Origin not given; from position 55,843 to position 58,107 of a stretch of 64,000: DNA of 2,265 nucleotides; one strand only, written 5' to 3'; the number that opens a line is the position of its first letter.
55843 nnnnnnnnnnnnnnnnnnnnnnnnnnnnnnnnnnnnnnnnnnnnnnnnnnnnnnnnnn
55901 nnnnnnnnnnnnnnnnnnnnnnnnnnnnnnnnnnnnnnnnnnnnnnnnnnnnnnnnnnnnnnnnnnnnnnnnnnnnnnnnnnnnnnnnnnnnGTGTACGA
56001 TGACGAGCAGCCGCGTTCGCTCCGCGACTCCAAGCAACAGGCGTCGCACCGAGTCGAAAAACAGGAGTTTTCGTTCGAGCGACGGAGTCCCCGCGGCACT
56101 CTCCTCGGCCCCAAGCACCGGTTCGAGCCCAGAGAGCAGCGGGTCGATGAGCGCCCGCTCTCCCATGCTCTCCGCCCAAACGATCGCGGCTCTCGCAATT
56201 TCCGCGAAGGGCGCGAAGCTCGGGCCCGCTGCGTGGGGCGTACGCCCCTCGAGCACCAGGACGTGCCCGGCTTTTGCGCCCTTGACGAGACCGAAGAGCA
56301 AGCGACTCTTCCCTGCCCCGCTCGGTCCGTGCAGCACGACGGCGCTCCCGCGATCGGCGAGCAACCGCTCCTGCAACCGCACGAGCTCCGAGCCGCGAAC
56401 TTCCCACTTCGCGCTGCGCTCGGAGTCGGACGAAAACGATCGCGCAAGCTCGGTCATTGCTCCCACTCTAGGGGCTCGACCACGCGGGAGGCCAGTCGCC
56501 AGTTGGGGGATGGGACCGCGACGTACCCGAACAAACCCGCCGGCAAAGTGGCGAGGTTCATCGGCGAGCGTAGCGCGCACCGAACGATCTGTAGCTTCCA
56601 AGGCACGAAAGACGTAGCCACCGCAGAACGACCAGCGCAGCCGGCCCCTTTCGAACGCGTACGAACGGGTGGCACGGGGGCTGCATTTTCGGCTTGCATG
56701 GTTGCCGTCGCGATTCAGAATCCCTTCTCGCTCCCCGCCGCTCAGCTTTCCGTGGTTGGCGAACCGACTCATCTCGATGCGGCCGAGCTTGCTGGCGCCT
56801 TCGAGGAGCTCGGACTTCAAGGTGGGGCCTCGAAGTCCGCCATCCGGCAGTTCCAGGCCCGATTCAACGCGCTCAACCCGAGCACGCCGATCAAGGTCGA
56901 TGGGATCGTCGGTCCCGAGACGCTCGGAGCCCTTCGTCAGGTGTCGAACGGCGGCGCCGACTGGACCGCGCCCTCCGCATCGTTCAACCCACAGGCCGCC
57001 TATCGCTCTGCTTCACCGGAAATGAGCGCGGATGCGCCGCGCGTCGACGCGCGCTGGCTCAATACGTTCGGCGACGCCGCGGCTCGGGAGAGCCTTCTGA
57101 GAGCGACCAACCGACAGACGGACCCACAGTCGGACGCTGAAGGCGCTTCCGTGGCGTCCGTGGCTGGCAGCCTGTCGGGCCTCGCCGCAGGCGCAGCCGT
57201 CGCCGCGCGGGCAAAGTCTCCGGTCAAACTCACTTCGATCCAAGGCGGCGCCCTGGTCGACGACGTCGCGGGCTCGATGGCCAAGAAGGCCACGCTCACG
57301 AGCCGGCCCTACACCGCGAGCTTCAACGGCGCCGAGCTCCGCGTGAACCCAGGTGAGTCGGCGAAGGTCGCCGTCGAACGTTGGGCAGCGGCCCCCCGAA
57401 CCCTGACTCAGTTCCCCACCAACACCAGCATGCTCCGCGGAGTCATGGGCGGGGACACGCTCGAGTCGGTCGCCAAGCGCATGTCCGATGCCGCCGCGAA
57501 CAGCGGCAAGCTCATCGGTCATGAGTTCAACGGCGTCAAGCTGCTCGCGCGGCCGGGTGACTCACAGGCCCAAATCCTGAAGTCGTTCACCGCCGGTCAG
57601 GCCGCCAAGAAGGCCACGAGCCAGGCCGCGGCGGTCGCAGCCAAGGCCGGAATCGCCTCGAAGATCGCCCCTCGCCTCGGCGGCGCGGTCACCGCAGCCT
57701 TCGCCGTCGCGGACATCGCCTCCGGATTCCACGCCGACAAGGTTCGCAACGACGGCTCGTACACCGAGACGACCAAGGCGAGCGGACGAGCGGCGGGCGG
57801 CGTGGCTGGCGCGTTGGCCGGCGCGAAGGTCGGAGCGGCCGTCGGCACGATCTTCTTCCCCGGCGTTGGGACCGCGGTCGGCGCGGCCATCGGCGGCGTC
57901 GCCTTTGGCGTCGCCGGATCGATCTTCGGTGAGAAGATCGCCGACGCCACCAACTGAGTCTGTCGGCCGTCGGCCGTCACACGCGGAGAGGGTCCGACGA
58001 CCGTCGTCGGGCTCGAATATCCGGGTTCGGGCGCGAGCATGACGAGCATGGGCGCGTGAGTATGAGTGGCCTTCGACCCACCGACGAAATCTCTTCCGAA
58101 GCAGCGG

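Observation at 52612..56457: STAND-like NTPase / TPR array fused to a sigma-54 enhancer-binding module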

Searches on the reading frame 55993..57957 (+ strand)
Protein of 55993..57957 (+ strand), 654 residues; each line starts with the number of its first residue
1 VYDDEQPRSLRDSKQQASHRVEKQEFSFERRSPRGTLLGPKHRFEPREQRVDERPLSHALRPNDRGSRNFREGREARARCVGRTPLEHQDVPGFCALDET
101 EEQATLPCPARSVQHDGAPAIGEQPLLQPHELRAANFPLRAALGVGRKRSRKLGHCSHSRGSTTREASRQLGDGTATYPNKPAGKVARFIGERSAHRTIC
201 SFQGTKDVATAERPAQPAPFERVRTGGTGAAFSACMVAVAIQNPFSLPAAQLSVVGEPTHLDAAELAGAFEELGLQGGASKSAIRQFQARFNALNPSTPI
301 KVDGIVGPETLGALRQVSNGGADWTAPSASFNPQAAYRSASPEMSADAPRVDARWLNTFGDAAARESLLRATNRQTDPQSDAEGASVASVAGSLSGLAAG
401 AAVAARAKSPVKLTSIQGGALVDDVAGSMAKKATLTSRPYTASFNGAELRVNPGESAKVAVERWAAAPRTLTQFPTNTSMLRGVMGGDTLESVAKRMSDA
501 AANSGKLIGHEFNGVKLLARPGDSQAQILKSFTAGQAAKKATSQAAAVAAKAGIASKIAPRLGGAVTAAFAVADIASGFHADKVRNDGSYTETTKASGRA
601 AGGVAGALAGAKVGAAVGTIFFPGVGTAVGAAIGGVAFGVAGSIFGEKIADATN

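Call 11: search_protein_families(library=pfam, proteins=[window:55993-57957:+], max_evalue=0.001)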
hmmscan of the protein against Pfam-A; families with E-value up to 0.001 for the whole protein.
window:55993-57957:+ (654 aa): 1 family
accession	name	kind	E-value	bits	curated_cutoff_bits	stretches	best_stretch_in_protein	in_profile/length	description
PF01471.23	PG_binding_1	-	0.00092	19.8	23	0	276-314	26-57/57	Putative peptidoglycan binding domain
